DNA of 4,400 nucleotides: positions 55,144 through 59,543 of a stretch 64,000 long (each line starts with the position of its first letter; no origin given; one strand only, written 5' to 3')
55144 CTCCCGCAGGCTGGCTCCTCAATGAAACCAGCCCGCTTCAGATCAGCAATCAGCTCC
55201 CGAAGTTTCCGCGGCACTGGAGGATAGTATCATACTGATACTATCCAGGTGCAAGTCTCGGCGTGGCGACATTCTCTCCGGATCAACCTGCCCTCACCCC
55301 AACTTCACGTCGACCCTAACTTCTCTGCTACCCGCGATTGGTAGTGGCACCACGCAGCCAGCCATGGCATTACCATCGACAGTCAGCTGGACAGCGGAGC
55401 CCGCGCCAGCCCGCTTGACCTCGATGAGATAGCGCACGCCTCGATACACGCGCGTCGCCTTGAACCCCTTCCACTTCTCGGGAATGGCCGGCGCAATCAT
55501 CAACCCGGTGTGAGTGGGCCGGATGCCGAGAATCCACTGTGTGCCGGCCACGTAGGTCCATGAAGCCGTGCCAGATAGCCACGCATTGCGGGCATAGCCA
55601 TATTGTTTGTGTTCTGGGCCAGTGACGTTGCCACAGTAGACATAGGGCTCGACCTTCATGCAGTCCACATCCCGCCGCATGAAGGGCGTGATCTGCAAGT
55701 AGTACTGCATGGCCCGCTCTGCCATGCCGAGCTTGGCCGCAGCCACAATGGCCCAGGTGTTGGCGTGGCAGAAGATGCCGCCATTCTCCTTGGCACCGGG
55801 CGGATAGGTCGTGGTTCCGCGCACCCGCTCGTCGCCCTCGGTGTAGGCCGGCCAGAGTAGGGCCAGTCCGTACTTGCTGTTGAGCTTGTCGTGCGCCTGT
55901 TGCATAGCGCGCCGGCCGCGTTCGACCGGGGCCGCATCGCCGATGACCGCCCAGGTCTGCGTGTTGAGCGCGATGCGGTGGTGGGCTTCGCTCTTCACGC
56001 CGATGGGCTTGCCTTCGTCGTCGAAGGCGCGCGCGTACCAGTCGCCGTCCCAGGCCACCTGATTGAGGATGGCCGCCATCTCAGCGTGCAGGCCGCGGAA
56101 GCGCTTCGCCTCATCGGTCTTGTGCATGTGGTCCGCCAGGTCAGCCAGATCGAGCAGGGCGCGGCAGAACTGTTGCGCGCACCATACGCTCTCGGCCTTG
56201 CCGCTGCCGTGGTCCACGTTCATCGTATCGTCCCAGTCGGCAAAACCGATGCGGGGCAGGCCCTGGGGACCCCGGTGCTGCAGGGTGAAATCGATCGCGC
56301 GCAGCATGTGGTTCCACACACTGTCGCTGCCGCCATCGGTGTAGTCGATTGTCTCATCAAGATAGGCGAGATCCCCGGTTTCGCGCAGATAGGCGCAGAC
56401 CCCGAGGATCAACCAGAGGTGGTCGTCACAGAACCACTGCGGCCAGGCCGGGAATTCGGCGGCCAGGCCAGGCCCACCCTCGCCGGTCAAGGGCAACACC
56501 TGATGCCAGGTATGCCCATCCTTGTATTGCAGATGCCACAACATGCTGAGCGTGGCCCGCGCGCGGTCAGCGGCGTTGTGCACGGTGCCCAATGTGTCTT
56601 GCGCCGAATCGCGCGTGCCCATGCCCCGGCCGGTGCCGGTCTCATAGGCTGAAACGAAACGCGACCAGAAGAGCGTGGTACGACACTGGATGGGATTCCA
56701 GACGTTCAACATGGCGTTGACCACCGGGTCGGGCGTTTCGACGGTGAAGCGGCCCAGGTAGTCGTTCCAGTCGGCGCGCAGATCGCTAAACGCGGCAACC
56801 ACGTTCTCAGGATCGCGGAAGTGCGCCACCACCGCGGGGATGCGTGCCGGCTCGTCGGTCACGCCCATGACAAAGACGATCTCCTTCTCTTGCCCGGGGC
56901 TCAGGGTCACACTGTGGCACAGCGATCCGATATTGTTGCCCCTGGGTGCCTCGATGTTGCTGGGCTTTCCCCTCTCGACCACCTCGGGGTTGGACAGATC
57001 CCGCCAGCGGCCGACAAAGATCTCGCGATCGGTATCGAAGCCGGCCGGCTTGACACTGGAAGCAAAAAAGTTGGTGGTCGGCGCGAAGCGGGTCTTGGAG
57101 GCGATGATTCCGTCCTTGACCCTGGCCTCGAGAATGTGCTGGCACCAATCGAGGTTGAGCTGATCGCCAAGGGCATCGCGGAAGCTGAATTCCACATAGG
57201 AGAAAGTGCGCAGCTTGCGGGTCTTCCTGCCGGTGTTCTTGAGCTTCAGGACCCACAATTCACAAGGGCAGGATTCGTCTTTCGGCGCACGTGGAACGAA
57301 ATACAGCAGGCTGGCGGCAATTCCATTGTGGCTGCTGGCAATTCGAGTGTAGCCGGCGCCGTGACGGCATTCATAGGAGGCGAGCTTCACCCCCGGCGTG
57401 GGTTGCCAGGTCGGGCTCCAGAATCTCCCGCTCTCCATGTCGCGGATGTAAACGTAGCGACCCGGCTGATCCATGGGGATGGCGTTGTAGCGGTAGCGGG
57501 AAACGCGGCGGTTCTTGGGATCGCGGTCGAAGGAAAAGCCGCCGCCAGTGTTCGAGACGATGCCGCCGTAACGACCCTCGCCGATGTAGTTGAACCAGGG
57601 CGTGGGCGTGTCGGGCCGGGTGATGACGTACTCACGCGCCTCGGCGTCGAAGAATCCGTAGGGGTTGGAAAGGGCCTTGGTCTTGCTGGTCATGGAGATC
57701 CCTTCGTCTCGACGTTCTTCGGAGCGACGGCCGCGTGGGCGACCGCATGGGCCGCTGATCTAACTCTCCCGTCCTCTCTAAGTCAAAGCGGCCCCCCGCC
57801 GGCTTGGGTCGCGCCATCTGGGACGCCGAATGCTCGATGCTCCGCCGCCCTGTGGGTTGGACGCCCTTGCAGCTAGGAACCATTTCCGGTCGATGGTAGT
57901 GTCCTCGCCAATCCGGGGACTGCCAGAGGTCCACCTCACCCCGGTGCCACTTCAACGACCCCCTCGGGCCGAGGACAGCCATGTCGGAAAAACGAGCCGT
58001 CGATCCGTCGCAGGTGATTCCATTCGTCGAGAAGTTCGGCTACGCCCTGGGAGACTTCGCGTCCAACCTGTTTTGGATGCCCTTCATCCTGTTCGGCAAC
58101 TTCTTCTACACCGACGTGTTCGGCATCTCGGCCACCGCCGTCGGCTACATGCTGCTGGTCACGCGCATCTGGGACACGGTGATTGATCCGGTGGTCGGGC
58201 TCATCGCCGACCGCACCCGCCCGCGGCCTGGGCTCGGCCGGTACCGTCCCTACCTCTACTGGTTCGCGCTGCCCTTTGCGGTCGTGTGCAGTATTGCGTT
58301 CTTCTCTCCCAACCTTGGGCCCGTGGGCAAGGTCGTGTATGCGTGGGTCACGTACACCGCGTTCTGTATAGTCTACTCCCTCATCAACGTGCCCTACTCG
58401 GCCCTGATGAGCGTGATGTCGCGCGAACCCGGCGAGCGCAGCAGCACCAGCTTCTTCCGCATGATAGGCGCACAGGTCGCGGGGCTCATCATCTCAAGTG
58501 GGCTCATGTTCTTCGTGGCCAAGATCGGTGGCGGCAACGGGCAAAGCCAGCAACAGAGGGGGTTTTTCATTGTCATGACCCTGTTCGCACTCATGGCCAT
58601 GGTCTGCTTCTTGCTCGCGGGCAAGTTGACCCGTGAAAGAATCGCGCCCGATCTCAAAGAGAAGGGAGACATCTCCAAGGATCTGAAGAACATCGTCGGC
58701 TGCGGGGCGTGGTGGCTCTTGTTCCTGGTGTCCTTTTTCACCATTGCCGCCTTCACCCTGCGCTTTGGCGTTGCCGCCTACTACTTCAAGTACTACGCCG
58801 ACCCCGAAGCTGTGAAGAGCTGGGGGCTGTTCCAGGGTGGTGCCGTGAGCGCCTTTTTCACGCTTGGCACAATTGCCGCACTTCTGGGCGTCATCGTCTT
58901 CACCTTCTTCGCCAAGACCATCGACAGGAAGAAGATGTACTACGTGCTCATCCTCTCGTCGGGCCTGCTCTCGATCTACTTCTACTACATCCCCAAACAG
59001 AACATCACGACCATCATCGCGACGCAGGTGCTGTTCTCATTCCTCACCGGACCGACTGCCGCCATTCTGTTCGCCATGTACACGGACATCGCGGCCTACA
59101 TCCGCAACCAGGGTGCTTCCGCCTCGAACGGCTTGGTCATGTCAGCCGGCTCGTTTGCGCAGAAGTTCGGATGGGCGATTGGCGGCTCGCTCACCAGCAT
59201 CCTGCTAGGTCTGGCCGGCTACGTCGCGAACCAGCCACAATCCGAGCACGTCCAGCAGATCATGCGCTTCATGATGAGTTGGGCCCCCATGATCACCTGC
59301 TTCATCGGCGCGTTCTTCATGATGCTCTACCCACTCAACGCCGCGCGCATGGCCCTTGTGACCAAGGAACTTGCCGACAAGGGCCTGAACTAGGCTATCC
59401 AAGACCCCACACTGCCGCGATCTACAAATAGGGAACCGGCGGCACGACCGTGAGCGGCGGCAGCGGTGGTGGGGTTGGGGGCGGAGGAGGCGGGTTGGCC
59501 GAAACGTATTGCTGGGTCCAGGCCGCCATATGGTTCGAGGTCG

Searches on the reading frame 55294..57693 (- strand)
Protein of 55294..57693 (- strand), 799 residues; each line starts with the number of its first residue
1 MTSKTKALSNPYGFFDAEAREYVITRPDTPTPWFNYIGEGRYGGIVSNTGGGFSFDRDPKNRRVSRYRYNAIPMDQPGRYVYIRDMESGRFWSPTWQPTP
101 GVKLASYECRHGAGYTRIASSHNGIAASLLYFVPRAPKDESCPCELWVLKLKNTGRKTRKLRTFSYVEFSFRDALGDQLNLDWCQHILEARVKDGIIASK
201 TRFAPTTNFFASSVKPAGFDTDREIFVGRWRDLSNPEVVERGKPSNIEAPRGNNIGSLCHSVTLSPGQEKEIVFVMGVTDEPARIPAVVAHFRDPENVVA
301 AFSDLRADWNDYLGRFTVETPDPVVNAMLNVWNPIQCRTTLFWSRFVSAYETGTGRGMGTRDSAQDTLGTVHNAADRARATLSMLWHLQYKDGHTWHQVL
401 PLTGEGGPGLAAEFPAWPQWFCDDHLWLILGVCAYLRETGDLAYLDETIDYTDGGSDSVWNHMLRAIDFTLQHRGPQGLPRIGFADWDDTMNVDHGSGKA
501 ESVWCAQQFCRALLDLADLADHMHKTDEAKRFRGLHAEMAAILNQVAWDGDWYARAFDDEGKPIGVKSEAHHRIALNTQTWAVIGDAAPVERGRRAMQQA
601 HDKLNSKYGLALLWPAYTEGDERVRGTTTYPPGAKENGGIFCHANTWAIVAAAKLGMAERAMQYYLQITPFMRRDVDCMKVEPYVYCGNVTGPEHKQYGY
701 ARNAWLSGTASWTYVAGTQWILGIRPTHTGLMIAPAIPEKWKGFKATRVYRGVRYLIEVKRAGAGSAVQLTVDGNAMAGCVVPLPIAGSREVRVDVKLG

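Call 16: search_protein_families(library=pfam, proteins=[window:55294-57693:-], max_evalue=0.001)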
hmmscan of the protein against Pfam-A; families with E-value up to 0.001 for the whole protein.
window:55294-57693:- (799 aa): 3 families
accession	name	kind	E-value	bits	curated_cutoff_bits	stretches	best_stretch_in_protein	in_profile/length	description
PF17167.11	Glyco_hydro_94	-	1.8e-121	406.3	27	1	309-723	2-420/420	Glycosyl hydrolase 94 superfamily, catalytic domain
PF06165.18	GH94_b-supersand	-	1.3e-76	257.8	23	1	30-277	1-251/251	Glycosyl hydrolase 94, supersandwich domain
PF03633.20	Glyco_hydro_65C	-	0.00054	20.1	22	0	725-763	2-40/62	Glycosyl hydrolase family 65, C-terminal domain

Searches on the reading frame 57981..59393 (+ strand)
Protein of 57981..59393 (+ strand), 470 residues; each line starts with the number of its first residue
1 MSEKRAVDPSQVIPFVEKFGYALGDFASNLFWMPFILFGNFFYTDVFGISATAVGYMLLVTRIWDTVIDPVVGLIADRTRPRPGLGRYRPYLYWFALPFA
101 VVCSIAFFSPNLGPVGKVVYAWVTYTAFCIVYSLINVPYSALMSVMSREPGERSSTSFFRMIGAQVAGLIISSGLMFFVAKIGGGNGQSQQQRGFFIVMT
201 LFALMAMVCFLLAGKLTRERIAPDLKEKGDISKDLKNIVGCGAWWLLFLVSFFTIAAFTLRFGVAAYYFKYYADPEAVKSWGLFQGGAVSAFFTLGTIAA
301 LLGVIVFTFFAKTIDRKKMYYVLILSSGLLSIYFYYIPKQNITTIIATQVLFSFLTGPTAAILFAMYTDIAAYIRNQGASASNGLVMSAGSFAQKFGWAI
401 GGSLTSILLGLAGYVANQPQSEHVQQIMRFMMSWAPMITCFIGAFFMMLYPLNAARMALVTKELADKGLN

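Call 16: search_protein_families(library=pfam, proteins=[window:57981-59393:+], max_evalue=0.001)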
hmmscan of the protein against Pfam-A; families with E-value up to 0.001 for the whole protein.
window:57981-59393:+ (470 aa): 2 families
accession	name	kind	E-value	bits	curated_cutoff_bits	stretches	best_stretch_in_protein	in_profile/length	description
PF13347.12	MFS_2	-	1.9e-76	257.8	27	1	20-453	1-426/427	MFS/sugar transport protein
PF07690.21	MFS_1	-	3.6e-08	33.2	33.4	1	31-401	12-346/347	Major Facilitator Superfamily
